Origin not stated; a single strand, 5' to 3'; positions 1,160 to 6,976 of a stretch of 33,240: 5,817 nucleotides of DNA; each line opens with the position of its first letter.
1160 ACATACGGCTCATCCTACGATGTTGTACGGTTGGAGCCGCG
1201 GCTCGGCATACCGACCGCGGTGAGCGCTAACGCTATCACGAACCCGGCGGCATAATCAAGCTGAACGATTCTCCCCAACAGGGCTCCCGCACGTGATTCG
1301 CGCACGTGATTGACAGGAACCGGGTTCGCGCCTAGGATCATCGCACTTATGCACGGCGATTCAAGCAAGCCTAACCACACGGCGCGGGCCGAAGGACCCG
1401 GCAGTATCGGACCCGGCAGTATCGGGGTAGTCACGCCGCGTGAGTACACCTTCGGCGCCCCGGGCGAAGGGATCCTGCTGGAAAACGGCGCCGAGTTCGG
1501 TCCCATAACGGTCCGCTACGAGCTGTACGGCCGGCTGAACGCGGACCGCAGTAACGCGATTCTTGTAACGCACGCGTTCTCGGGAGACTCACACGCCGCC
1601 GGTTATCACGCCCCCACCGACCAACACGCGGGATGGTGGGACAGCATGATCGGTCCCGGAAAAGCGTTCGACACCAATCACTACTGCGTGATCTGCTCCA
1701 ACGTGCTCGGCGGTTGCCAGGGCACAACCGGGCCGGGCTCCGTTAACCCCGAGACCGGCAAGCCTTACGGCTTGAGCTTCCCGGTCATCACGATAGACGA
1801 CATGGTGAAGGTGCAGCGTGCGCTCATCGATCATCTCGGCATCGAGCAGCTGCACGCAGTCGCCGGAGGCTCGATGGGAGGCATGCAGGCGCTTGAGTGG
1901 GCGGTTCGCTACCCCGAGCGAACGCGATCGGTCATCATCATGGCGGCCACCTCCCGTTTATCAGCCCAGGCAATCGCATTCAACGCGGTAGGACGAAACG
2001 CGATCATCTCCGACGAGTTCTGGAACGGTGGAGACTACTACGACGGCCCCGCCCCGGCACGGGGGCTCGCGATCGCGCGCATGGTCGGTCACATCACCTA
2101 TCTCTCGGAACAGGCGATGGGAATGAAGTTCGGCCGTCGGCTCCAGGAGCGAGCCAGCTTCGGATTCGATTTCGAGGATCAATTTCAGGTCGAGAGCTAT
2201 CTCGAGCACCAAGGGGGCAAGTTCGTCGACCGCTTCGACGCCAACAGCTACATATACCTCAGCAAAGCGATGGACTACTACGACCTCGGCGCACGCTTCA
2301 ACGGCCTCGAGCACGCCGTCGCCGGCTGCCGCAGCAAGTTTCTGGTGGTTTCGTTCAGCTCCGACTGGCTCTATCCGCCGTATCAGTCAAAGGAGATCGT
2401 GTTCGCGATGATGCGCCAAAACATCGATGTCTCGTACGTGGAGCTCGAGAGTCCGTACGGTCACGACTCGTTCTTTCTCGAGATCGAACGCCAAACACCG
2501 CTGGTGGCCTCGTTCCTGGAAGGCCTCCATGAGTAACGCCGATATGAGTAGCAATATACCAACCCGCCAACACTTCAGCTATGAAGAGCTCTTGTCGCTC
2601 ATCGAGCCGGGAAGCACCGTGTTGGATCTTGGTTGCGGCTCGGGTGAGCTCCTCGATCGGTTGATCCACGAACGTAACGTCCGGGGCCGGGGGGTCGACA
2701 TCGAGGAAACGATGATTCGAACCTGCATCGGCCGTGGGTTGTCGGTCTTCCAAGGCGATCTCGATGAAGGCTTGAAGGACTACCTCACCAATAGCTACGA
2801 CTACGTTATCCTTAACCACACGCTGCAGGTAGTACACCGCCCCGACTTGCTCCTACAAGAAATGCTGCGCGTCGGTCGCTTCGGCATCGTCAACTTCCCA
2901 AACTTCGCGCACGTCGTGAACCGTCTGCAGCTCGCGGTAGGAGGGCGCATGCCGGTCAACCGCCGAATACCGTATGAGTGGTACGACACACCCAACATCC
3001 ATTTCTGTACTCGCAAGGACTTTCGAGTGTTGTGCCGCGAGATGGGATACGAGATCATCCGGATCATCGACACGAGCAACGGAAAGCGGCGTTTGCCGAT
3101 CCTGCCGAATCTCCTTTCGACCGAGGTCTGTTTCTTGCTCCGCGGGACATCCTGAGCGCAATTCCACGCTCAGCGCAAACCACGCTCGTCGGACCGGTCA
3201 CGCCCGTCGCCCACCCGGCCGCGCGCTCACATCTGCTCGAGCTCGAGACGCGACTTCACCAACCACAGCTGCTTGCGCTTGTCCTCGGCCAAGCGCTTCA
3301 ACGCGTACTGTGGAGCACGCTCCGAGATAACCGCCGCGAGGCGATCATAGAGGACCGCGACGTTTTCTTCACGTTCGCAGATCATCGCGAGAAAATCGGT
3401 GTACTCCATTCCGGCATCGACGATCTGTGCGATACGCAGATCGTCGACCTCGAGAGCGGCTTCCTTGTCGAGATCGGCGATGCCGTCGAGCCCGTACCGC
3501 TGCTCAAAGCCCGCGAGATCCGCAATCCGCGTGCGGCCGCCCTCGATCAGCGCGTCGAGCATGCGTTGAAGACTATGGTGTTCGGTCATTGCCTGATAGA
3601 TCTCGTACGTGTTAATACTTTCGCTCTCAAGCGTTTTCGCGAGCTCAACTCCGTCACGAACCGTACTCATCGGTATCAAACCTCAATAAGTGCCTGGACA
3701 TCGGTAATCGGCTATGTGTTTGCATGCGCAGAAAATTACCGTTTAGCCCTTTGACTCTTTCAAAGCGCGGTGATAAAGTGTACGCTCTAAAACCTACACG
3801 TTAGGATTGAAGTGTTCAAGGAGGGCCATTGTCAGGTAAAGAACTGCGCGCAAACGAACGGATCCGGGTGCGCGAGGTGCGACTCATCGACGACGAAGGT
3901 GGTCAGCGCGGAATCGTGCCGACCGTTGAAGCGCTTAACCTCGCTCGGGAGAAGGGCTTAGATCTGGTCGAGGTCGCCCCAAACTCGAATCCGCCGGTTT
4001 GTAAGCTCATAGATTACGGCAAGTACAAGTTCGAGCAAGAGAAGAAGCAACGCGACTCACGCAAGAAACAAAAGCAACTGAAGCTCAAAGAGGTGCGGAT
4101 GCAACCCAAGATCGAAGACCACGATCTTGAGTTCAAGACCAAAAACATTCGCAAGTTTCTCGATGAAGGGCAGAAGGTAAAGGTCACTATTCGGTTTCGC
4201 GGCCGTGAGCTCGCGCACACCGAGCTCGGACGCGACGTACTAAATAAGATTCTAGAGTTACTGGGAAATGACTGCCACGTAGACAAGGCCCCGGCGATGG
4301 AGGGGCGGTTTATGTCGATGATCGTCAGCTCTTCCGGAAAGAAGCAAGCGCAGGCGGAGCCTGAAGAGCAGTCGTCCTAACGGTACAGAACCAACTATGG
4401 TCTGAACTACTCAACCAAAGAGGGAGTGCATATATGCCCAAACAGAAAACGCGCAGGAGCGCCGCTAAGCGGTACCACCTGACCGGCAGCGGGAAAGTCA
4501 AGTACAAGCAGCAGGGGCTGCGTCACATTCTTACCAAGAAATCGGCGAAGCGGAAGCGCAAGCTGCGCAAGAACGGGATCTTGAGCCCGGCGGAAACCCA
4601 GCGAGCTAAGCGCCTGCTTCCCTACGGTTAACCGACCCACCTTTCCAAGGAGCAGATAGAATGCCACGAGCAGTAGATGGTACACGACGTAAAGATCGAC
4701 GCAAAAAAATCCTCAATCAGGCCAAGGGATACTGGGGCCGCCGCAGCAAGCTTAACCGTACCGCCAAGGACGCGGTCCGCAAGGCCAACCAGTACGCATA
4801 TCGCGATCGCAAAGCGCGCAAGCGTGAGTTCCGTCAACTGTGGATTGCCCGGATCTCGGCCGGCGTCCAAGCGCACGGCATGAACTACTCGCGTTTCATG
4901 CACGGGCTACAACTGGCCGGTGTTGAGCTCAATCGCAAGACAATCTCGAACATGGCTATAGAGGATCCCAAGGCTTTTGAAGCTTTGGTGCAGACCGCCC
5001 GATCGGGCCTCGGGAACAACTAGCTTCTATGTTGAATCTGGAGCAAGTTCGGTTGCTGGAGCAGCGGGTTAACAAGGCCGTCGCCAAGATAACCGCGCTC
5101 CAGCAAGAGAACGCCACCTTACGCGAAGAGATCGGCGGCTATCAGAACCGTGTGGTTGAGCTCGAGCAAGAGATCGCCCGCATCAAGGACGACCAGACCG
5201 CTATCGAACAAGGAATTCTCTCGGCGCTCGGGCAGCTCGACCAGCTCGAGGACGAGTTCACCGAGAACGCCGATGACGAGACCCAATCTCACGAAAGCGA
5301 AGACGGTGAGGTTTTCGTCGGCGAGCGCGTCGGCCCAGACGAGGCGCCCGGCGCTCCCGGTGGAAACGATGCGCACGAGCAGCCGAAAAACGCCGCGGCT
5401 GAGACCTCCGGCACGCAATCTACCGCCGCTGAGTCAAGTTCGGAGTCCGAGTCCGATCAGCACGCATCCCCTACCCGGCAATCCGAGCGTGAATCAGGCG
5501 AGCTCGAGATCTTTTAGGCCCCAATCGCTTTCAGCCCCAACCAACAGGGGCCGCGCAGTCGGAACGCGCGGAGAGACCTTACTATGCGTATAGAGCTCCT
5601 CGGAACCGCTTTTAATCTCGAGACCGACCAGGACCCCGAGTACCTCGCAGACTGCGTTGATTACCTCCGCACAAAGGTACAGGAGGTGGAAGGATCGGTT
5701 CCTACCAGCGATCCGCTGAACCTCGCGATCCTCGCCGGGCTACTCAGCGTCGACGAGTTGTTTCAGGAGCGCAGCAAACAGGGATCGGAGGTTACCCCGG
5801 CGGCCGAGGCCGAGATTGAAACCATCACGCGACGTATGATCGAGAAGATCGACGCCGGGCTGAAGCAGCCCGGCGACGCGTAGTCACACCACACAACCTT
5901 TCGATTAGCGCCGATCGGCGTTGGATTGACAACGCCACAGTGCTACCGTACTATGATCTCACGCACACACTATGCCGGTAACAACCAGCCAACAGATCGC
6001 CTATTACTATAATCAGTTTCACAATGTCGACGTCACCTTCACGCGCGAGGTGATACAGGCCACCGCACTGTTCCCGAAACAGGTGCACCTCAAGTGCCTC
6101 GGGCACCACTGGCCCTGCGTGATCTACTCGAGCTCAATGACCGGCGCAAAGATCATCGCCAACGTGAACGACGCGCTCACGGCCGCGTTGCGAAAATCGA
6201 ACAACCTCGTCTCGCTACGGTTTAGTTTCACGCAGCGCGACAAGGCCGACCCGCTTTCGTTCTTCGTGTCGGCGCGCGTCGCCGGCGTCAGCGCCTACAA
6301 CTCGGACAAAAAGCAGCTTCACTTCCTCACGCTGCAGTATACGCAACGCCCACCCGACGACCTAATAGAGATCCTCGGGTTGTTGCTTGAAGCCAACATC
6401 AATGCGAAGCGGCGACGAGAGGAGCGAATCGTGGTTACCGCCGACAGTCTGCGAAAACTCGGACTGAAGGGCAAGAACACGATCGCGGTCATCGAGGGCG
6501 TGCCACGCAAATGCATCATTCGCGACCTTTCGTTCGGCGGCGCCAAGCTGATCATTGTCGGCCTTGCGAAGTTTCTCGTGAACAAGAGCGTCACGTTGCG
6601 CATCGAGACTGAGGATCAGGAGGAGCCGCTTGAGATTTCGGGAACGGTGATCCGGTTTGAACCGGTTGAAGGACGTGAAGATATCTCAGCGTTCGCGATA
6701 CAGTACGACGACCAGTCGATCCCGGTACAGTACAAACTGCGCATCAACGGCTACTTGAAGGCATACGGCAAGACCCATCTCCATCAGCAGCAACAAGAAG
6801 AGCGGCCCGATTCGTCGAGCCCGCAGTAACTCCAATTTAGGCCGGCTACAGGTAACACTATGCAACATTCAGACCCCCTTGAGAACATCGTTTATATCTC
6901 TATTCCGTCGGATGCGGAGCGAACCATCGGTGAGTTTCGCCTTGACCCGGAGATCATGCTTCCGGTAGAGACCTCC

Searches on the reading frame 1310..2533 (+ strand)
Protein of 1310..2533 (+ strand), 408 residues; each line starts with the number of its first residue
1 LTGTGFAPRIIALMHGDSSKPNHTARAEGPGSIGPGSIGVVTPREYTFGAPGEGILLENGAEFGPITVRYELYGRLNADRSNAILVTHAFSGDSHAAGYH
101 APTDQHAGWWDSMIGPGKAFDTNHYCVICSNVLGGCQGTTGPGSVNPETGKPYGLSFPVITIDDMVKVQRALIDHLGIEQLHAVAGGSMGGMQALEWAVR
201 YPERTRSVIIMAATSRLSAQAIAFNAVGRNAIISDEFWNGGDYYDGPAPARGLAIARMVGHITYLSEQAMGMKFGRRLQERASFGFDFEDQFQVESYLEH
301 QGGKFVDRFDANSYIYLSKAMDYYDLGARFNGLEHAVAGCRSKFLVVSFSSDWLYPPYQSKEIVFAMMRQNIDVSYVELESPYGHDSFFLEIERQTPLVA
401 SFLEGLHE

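Call 49: search_protein_families(library=pfam, proteins=[window:1310-2533:+], max_evalue=0.00001)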
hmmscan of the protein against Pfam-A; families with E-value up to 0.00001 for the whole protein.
window:1310-2533:+ (408 aa): 1 family
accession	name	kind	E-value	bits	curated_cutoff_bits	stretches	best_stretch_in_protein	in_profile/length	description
PF00561.26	Abhydrolase_1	-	3.5e-23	83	25.8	1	83-390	2-243/245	alpha/beta hydrolase fold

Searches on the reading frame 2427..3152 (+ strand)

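Call 49: search_protein_families(library=pfam, proteins=[window:2427-3152:+], max_evalue=0.00001)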
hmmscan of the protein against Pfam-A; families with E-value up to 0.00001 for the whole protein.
window:2427-3152:+ (242 aa): 6 families
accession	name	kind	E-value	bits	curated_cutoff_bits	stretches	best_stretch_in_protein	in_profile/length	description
PF07021.18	MetW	-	5.4e-61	206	21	1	52-235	4-190/193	Methionine biosynthesis protein MetW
PF13847.12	Methyltransf_31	-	7.3e-13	48.9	27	1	60-153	2-104/145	Methyltransferase domain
PF13649.12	Methyltransf_25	-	1.4e-10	42.2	27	1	65-149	1-92/97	Methyltransferase domain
PF13489.12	Methyltransf_23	-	3.7e-10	40.2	27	1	55-211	16-162/164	Methyltransferase domain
PF08241.18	Methyltransf_11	-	4e-10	40.6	21.2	1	66-150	1-87/95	Methyltransferase domain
PF08242.18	Methyltransf_12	-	2e-07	32.1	30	1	66-148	1-90/98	Methyltransferase domain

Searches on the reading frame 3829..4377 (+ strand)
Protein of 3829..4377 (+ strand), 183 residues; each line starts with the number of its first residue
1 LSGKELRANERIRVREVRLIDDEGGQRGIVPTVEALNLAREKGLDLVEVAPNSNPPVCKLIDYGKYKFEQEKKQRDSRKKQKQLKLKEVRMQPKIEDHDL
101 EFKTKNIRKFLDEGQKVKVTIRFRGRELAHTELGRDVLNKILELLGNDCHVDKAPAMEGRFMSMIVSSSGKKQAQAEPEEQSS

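Call 21: search_protein_families(library=pfam, proteins=[window:3829-4377:+], max_evalue=0.001)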
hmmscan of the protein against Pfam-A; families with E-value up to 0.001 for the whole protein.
window:3829-4377:+ (183 aa): 3 families
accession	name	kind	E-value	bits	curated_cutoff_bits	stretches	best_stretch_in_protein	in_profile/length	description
PF00707.27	IF3_C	-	9.8e-35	118.8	34.8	1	85-167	2-84/86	Translation initiation factor IF-3, C-terminal domain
PF05198.21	IF3_N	-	3.8e-33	113.9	26.9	1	9-76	2-69/70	Translation initiation factor IF-3, N-terminal domain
PF14877.11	mIF3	-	0.00025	21.2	33.8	0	60-122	104-164/177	Mitochondrial translation initiation factor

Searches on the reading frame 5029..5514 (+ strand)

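Call 21: search_protein_families(library=pfam, proteins=[window:5029-5514:+], max_evalue=0.001)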
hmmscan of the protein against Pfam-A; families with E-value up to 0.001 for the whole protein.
window:5029-5514:+ (162 aa): 2 families
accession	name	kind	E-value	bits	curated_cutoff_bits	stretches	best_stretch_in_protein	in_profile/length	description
PF06005.17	ZapB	-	6.7e-13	49.4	31.5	1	3-72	2-71/71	Cell division protein ZapB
PF16559.10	GIT_CC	-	0.00064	19.8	28.7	0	13-54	24-65/66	GIT coiled-coil Rho guanine nucleotide exchange factor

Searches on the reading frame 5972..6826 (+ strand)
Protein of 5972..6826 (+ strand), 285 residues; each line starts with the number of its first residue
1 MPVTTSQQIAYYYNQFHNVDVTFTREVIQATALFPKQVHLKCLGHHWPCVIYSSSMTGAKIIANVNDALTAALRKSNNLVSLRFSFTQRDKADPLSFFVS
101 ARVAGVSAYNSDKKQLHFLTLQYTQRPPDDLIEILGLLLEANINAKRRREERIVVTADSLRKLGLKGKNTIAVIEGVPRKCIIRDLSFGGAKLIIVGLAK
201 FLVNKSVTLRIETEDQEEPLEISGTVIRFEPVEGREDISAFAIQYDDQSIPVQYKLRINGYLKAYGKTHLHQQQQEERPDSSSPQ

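Call 21: search_protein_families(library=pfam, proteins=[window:5972-6826:+], max_evalue=0.001)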
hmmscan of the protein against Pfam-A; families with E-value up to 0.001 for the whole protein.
window:5972-6826:+ (285 aa): 2 families
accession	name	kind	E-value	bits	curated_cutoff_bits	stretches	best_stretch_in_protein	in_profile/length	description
PF20424.3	PilZN3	-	2.1e-61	206.3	27.4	2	7-142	1-135/135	PilZN3 domain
PF07238.19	PilZ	-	2.3e-12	47.6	22.5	1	147-250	2-90/102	PilZ domain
